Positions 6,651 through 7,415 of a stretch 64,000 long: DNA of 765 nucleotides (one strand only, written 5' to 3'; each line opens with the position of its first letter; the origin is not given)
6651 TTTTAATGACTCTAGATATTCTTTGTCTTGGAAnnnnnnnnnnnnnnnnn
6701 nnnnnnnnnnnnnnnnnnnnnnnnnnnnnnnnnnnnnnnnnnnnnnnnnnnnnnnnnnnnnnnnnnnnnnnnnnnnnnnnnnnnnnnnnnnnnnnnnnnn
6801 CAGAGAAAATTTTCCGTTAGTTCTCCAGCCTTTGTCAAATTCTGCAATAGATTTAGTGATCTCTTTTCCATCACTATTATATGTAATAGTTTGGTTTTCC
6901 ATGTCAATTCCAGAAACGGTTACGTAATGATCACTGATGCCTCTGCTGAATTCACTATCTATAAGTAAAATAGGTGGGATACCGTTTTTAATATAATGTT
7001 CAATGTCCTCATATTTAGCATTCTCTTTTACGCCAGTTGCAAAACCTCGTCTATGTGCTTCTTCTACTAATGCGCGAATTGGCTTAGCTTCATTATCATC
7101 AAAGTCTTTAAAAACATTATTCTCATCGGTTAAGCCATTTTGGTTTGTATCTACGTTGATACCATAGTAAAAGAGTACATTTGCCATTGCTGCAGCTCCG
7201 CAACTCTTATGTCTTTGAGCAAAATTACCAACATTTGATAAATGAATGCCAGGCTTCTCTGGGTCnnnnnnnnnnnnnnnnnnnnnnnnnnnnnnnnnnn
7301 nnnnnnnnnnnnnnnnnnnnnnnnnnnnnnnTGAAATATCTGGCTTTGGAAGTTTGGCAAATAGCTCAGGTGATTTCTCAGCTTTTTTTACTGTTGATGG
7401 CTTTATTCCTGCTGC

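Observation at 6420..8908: Large C39-like cysteine-peptidase protein with tandem 21-aa repeats next to tRNA-Ala: effector/toxin-like gene at a tRNA locus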

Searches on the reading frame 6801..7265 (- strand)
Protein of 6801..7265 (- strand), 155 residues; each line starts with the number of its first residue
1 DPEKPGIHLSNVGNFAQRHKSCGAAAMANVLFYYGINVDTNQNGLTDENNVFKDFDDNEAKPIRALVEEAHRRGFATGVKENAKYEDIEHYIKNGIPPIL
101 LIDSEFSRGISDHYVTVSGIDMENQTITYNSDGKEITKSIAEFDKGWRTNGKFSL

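Call 38: search_solved_structures(query=A2, max_evalue=1, show_alignments=3)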
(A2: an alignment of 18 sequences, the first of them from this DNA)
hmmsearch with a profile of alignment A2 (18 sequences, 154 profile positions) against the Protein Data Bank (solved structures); distinct sequences matched with E-value up to 1: 39.
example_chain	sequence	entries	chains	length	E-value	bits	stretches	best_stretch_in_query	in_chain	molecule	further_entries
3k8u_A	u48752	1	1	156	2.2e-15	59.9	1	15-145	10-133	Putative ABC transporter, ATP-binding protein ComA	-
5xe8_A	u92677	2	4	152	3.2e-15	59.4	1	15-145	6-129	Putative ABC transporter, ATP-binding protein ComA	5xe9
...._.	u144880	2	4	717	6.9e-12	48.6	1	16-146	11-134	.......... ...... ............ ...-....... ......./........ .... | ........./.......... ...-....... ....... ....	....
8hf4_A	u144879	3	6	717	7.1e-12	48.6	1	16-146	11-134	Transport/processing ATP-binding protein ComA | Competence factor transporting ATP-binding protein/permease ComA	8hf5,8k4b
8hf7_A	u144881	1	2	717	7.3e-12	48.5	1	16-146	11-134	Competence factor transporting ATP-binding protein/permease ComA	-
3erv_A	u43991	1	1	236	3.8e-11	46.2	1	4-151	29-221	putative C39-like peptidase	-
4ry2_A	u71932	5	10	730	1.2e-08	38.1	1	15-144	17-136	ABC-type bacteriocin transporter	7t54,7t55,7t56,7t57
4s0f_A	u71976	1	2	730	1.2e-08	38.1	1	15-144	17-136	ABC-type bacteriocin transporter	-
8vp3_A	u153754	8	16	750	1.2e-08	38.1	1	15-144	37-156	ABC-type bacteriocin transporter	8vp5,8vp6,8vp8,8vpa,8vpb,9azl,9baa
8z4h_A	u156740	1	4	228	3.8e-08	36.5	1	15-141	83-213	Endoisopeptidase PeiR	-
7n87_A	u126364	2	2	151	1.2e-07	34.9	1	18-144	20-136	ABC-type bacteriocin transporter | Peptidase C39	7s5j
6mpz_A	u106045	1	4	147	1e-06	31.8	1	11-141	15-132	Double Glycine Motif Protease domain from AMS/PCAT Transporter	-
6v9z_A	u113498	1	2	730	2e-06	30.9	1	18-144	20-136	ABC-type bacteriocin transporter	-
8vp9_A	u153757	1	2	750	3.4e-06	30.1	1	16-143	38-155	ABC-type bacteriocin transporter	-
8z4n_A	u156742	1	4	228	3.6e-06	30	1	18-141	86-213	Endoisopeptidase PeiR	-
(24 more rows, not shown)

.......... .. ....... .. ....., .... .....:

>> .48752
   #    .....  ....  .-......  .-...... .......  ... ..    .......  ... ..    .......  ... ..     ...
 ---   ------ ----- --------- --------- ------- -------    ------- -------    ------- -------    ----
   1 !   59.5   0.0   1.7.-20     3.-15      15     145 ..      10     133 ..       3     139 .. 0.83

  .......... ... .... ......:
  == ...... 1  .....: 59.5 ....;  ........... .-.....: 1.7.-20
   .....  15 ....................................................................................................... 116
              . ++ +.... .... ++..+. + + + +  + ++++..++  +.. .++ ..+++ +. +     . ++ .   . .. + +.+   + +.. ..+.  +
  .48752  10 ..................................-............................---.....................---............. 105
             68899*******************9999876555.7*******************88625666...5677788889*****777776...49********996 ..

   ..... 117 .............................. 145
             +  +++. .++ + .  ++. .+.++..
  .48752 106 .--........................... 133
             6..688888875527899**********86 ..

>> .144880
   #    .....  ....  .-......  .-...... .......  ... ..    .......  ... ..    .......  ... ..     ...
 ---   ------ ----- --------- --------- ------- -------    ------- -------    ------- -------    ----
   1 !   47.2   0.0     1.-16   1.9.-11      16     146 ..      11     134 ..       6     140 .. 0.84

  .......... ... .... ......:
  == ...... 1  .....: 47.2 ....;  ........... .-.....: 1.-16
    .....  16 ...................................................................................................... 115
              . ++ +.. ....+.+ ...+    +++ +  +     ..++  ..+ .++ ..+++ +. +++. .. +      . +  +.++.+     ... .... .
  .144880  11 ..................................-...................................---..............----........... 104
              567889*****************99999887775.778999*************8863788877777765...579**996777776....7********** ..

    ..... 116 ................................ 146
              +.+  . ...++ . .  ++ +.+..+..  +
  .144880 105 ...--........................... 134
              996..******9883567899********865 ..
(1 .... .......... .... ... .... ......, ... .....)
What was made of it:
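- The A2 profile hits ComA PEP 3k8u at E 2e-15, 3erv at 4e-11 and PCAT1 at 1e-8 (call 38). The profile hits the pseudomurein endoisopeptidase PeiR at E 4e-8 (call 38). BtrH_N-type proteins appear weakly in the profile search (call 38). Sequence-profile affinity is far stronger for C39 peptidases (2e-15) than for Alr0975 (7e-3) or BtrH-like proteins (0.12) (call 38).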

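Call 40: find_homologous_proteins(query=A2, max_evalue=0.001)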
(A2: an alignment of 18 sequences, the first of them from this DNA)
Query A2 (18 sequences) (155 aa, profile of the alignment): 330 proteins with E <= 0.001 among 1146 candidates; the best 120 are listed.
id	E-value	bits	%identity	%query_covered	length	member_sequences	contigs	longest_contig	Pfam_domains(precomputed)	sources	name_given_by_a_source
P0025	1.7e-43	166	31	64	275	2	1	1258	PF13529.14,PF03412.22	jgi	jgi:hypothetical protein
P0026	4.6e-43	165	27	94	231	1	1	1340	PF13529.14,PF03412.22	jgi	jgi:hypothetical protein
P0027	1.0e-42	163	31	82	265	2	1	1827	PF13529.14,PF03412.22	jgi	jgi:predicted double-glycine peptidase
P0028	1.1e-42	163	28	94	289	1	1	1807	PF12385.15,PF13529.14,PF03412.22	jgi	jgi:Peptidase_C39 like family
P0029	1.2e-42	163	27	88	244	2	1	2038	PF12385.15,PF13529.14,PF03412.22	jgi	jgi:hypothetical protein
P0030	2.1e-41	159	28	88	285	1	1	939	PF13529.14,PF03412.22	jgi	jgi:hypothetical protein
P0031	4.1e-41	158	29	88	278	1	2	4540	PF13529.14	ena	-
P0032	1.5e-40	156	27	99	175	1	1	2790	PF12385.15,PF13529.14,PF09778.16,PF03412.22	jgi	jgi:predicted double-glycine peptidase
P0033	1.5e-40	156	26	94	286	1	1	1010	PF13529.14,PF03412.22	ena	-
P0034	2.5e-40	156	27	99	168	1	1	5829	PF12385.15,PF13529.14,PF09778.16,PF03412.22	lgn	-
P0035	2.8e-40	156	27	99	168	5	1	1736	PF12385.15,PF13529.14,PF09778.16,PF03412.22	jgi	jgi:predicted double-glycine peptidase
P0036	3.9e-40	155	27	99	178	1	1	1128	PF12385.15,PF13529.14,PF03412.22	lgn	-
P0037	4.7e-40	155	30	83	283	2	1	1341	PF13529.14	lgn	-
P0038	5.3e-40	155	27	99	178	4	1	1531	PF12385.15,PF13529.14,PF03412.22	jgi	-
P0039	7.0e-40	154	27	99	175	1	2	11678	PF12385.15,PF13529.14,PF09778.16,PF03412.22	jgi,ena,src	-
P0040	1.2e-39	153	27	99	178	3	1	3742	PF12385.15,PF13529.14,PF03412.22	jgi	-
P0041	1.3e-39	153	31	99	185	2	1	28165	PF12385.15,PF13529.14,PF03412.22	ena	-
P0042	1.6e-39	153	27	99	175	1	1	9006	PF12385.15,PF13529.14,PF09778.16,PF03412.22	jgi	jgi:ABC-type bacteriocin/lantibiotic exporter with double-glycine peptidase domain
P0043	1.7e-39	153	28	99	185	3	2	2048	PF12385.15,PF13529.14,PF03412.22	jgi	-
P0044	1.7e-39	153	29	88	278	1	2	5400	PF13529.14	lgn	-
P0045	1.9e-39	153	28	99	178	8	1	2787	PF12385.15,PF13529.14,PF09778.16,PF03412.22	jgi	jgi:ABC-type bacteriocin/lantibiotic exporter with double-glycine peptidase domain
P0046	2.4e-39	152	28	99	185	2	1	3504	PF12385.15,PF13529.14,PF03412.22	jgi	jgi:ABC-type bacteriocin/lantibiotic exporter with double-glycine peptidase domain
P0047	2.7e-39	152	27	99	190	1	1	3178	PF12385.15,PF13529.14,PF03412.22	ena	-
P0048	2.8e-39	152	28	99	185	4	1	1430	PF12385.15,PF13529.14,PF03412.22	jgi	jgi:ABC-type bacteriocin/lantibiotic exporter with double-glycine peptidase domain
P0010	3.2e-39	152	28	99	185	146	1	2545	PF12385.15,PF13529.14,PF03412.22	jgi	jgi:predicted double-glycine peptidase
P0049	3.6e-39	152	26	99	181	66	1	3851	PF12385.15,PF13529.14,PF03412.22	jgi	-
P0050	3.9e-39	152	29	99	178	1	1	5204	PF12385.15,PF13529.14,PF03412.22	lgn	-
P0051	4.2e-39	152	28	99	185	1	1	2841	PF12385.15,PF13529.14,PF03412.22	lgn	-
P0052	4.7e-39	152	28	90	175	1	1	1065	PF12385.15,PF13529.14,PF03412.22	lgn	-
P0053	4.9e-39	151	28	99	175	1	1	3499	PF12385.15,PF13529.14,PF03412.22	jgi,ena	jgi:predicted double-glycine peptidase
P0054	5.0e-39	151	28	90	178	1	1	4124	PF12385.15,PF13529.14,PF03412.22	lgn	-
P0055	5.0e-39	151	29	99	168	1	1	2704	PF12385.15,PF13529.14,PF03412.22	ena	-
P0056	5.7e-39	151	28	99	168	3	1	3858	PF12385.15,PF13529.14,PF03412.22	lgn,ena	-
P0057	6.0e-39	151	28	99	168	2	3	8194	PF12385.15,PF13529.14,PF03412.22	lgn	-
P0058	6.1e-39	151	28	90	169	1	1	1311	PF12385.15,PF13529.14,PF03412.22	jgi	jgi:ABC-type bacteriocin/lantibiotic exporter with double-glycine peptidase domain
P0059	6.9e-39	151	30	99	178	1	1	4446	PF12385.15,PF13529.14,PF03412.22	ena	-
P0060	7.3e-39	151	27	99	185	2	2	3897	PF12385.15,PF13529.14,PF03412.22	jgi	jgi:ABC-type bacteriocin/lantibiotic exporter with double-glycine peptidase domain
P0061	7.5e-39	151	29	88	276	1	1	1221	PF13529.14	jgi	jgi:hypothetical protein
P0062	8.5e-39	151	29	99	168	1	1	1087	PF12385.15,PF13529.14,PF03412.22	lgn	-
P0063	8.7e-39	151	28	99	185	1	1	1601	PF12385.15,PF13529.14,PF03412.22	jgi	jgi:ABC-type bacteriocin/lantibiotic exporter with double-glycine peptidase domain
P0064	8.8e-39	151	27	99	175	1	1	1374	PF12385.15,PF13529.14,PF03412.22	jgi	jgi:predicted double-glycine peptidase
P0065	8.9e-39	151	28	90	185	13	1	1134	PF12385.15,PF13529.14,PF03412.22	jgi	-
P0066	9.1e-39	151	27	99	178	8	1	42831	PF12385.15,PF13529.14,PF03412.22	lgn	-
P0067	9.1e-39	151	28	99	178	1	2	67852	PF12385.15,PF13529.14,PF03412.22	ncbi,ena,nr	ncbi:MAG TPA: C39 family peptidase [Candidatus Acidoferrum sp.]|nr:C39 family peptidase [Candidatus 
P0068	1.0e-38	150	29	99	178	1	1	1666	PF12385.15,PF13529.14,PF03412.22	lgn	-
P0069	1.1e-38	150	28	99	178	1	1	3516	PF12385.15,PF13529.14,PF03412.22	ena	-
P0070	1.1e-38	150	29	99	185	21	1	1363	PF12385.15,PF13529.14,PF03412.22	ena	-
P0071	1.1e-38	150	29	99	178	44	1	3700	PF12385.15,PF13529.14,PF03412.22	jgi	-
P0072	1.2e-38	150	28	99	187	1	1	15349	PF12385.15,PF13529.14,PF03412.22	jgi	-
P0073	1.2e-38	150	29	90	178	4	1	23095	PF12385.15,PF13529.14,PF03412.22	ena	-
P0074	1.2e-38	150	29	99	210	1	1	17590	PF12385.15,PF13529.14,PF03412.22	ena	-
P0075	1.3e-38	150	28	99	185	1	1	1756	PF12385.15,PF13529.14,PF03412.22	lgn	-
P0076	1.4e-38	150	28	99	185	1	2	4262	PF12385.15,PF13529.14,PF03412.22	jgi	jgi:ABC-type bacteriocin/lantibiotic exporter with double-glycine peptidase domain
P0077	1.5e-38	150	29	99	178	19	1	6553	PF12385.15,PF13529.14,PF03412.22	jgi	-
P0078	1.5e-38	150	26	99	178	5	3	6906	PF12385.15,PF13529.14,PF03412.22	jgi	-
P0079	1.6e-38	150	29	99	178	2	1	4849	PF12385.15,PF13529.14,PF03412.22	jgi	jgi:predicted double-glycine peptidase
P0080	1.6e-38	150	27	99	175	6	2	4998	PF12385.15,PF13529.14,PF03412.22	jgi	jgi:ABC-type bacteriocin/lantibiotic exporter with double-glycine peptidase domain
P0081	1.7e-38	150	30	99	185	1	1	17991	PF12385.15,PF13529.14,PF03412.22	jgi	jgi:ABC-type bacteriocin/lantibiotic exporter with double-glycine peptidase domain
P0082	1.7e-38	150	25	99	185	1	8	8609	PF12385.15,PF13529.14,PF03412.22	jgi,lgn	jgi:ABC-type bacteriocin/lantibiotic exporter with double-glycine peptidase domain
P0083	2.0e-38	150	26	99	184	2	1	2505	PF12385.15,PF13529.14,PF03412.22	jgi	jgi:predicted double-glycine peptidase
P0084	2.2e-38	149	30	99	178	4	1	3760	PF12385.15,PF13529.14,PF03412.22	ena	-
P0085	2.3e-38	149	27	90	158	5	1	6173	PF12385.15,PF13529.14,PF03412.22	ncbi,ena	-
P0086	2.7e-38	149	28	99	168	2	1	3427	PF12385.15,PF11814.15,PF13529.14,PF03412.22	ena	-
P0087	2.8e-38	149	28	99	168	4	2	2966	PF12385.15,PF13529.14,PF03412.22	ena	-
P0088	3.7e-38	149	29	99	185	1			PF12385.15,PF13529.14,PF03412.22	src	-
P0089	3.8e-38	149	29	99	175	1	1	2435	PF12385.15,PF13529.14,PF03412.22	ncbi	-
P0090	4.0e-38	149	28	99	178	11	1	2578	PF12385.15,PF13529.14,PF03412.22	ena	-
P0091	4.2e-38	148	29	90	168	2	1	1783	PF12385.15,PF13529.14,PF03412.22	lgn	-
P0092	4.8e-38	148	27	90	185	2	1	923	PF12385.15,PF13529.14,PF09778.16,PF03412.22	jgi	jgi:predicted double-glycine peptidase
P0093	5.1e-38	148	29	95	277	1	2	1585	PF13529.14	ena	-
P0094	5.3e-38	148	26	99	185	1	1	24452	PF12385.15,PF13529.14,PF03412.22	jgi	jgi:ABC-type bacteriocin/lantibiotic exporter with double-glycine peptidase domain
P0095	5.5e-38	148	31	99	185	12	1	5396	PF12385.15,PF13529.14,PF03412.22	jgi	-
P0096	5.5e-38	148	29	99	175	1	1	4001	PF12385.15,PF13529.14,PF03412.22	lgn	-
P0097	5.9e-38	148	29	99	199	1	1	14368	PF12385.15,PF13529.14,PF03412.22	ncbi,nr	ncbi:MAG: hypothetical protein DMG37_11865 [Acidobacteria bacterium]|nr:MAG: hypothetical protein DM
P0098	6.2e-38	148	27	99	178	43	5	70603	PF12385.15,PF13529.14,PF03412.22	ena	-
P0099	6.2e-38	148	26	99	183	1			PF12385.15,PF13529.14,PF03412.22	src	-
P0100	6.4e-38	148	29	99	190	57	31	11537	PF12385.15,PF13529.14,PF03412.22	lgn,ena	-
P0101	6.6e-38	148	29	99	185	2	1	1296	PF12385.15,PF13529.14,PF03412.22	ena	-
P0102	7.1e-38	148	25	99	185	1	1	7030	PF12385.15,PF13529.14,PF03412.22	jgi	jgi:ABC-type bacteriocin/lantibiotic exporter with double-glycine peptidase domain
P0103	7.2e-38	148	26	99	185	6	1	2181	PF12385.15,PF13529.14,PF03412.22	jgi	jgi:ABC-type bacteriocin/lantibiotic exporter with double-glycine peptidase domain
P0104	7.3e-38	148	27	99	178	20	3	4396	PF12385.15,PF13529.14,PF03412.22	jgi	jgi:predicted double-glycine peptidase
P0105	7.7e-38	148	30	99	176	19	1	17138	PF12385.15,PF13529.14,PF09778.16,PF03412.22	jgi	jgi:ABC-type bacteriocin/lantibiotic exporter with double-glycine peptidase domain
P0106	7.8e-38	148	28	99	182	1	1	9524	PF12385.15,PF13529.14,PF03412.22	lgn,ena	-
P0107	8.1e-38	148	29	99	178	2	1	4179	PF12385.15,PF13529.14,PF03412.22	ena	-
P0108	8.1e-38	148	28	99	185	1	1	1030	PF12385.15,PF13529.14,PF03412.22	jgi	jgi:ABC-type bacteriocin/lantibiotic exporter with double-glycine peptidase domain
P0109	8.3e-38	147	27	99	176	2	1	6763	PF12385.15,PF13529.14,PF09778.16,PF03412.22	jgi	-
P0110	8.6e-38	147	29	99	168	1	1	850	PF12385.15,PF13529.14,PF09778.16,PF03412.22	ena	-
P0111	1.0e-37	147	28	99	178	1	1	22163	PF12385.15,PF13529.14,PF03412.22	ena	-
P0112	1.0e-37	147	28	99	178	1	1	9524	PF12385.15,PF13529.14,PF03412.22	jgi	-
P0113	1.0e-37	147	26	99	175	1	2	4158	PF12385.15,PF13529.14,PF03412.22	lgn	-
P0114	1.0e-37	147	26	94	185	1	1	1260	PF12385.15,PF13529.14,PF03412.22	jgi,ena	-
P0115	1.0e-37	147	27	97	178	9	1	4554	PF12385.15,PF13529.14,PF03412.22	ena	-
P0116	1.1e-37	147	26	99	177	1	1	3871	PF12385.15,PF13529.14,PF03412.22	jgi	jgi:ABC-type bacteriocin/lantibiotic exporter with double-glycine peptidase domain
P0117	1.1e-37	147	26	99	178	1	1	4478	PF12385.15,PF13529.14,PF03412.22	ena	-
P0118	1.1e-37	147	25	99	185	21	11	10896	PF12385.15,PF13529.14,PF03412.22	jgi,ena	jgi:ABC-type bacteriocin/lantibiotic exporter with double-glycine peptidase domain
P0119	1.1e-37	147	27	94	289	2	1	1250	PF13529.14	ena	-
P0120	1.2e-37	147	26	99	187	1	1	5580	PF12385.15,PF13529.14,PF03412.22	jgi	jgi:ABC-type bacteriocin/lantibiotic exporter with double-glycine peptidase domain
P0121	1.4e-37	147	27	99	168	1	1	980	PF12385.15,PF13529.14,PF03412.22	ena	-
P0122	1.5e-37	147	29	99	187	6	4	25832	PF12385.15,PF13529.14,PF03412.22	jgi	jgi:ABC-type bacteriocin/lantibiotic exporter with double-glycine peptidase domain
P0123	1.7e-37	147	29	99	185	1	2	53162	PF12385.15,PF13529.14,PF03412.22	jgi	jgi:ABC-type bacteriocin/lantibiotic exporter with double-glycine peptidase domain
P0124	1.7e-37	146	26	99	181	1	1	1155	PF12385.15,PF13529.14,PF09778.16,PF03412.22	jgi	jgi:ABC-type bacteriocin/lantibiotic exporter with double-glycine peptidase domain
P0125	1.7e-37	146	26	99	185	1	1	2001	PF12385.15,PF13529.14,PF03412.22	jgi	jgi:predicted double-glycine peptidase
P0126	1.8e-37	146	28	99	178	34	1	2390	PF12385.15,PF13529.14,PF03412.22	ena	-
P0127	1.8e-37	146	29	99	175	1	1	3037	PF12385.15,PF13529.14,PF03412.22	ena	-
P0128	1.9e-37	146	27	99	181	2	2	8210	PF12385.15,PF13529.14,PF03412.22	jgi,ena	-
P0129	1.9e-37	146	28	99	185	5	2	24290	PF12385.15,PF13529.14,PF03412.22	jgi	jgi:ABC-type bacteriocin/lantibiotic exporter with double-glycine peptidase domain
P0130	1.9e-37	146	29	99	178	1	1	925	PF12385.15,PF13529.14,PF03412.22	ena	-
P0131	2.0e-37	146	26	99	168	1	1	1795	PF12385.15,PF13529.14,PF03412.22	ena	-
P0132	2.0e-37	146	26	99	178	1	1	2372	PF12385.15,PF13529.14,PF03412.22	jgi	jgi:predicted double-glycine peptidase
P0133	2.0e-37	146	29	99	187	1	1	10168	PF12385.15,PF13529.14,PF03412.22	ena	-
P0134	2.2e-37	146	26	100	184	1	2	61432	PF12385.15,PF13529.14,PF03412.22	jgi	-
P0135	2.3e-37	146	27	99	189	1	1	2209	PF12385.15,PF13529.14,PF03412.22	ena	-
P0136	2.4e-37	146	28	99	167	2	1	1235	PF12385.15,PF13529.14,PF03412.22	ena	-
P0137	2.4e-37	146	27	99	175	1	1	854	PF12385.15,PF13529.14,PF03412.22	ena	-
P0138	2.5e-37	146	28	99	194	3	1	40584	PF12385.15,PF11814.15,PF13529.14,PF03412.22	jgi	jgi:predicted double-glycine peptidase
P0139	2.8e-37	146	27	99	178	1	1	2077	PF12385.15,PF13529.14,PF03412.22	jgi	jgi:predicted double-glycine peptidase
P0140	2.9e-37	146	26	90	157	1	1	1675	PF12385.15,PF13529.14,PF03412.22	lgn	-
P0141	2.9e-37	146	28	94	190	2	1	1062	PF12385.15,PF13529.14,PF03412.22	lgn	-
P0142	3.0e-37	146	28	94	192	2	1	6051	PF12385.15,PF13529.14,PF03412.22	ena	-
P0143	3.1e-37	146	28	99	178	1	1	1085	PF12385.15,PF13529.14,PF03412.22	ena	-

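Call 73: find_encoding_contigs(protein=P0044, flank=6000, max_places=2)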
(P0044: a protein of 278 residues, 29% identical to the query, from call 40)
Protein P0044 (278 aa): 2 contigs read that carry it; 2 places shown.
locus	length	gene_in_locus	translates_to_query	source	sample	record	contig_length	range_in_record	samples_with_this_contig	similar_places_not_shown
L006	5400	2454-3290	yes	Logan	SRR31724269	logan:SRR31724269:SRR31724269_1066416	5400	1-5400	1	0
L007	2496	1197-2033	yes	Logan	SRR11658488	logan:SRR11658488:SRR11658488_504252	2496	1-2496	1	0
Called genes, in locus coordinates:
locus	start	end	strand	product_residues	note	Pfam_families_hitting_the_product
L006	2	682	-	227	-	?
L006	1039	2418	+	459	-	-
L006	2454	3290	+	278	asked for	PF13529:Peptidase_C39_2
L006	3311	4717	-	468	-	-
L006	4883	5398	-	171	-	?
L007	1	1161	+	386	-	?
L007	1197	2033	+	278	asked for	PF13529:Peptidase_C39_2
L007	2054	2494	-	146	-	?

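Call 74: find_encoding_contigs(protein=P0031, flank=6000, max_places=2)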
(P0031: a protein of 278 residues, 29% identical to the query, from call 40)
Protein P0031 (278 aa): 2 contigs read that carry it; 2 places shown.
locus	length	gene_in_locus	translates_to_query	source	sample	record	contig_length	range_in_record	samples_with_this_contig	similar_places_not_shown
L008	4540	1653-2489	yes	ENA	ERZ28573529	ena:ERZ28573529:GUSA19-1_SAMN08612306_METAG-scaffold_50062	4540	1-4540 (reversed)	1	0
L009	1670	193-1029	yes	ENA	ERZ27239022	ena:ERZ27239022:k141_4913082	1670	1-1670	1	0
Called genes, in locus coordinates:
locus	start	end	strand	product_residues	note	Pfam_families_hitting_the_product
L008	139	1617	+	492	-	-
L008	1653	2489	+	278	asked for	PF13529:Peptidase_C39_2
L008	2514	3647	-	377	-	PF00561:Abhydrolase_1 (weak), PF12697:Abhydrolase_6, PF12146:Hydrolase_4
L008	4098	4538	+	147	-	?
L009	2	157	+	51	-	?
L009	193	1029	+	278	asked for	PF13529:Peptidase_C39_2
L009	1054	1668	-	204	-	?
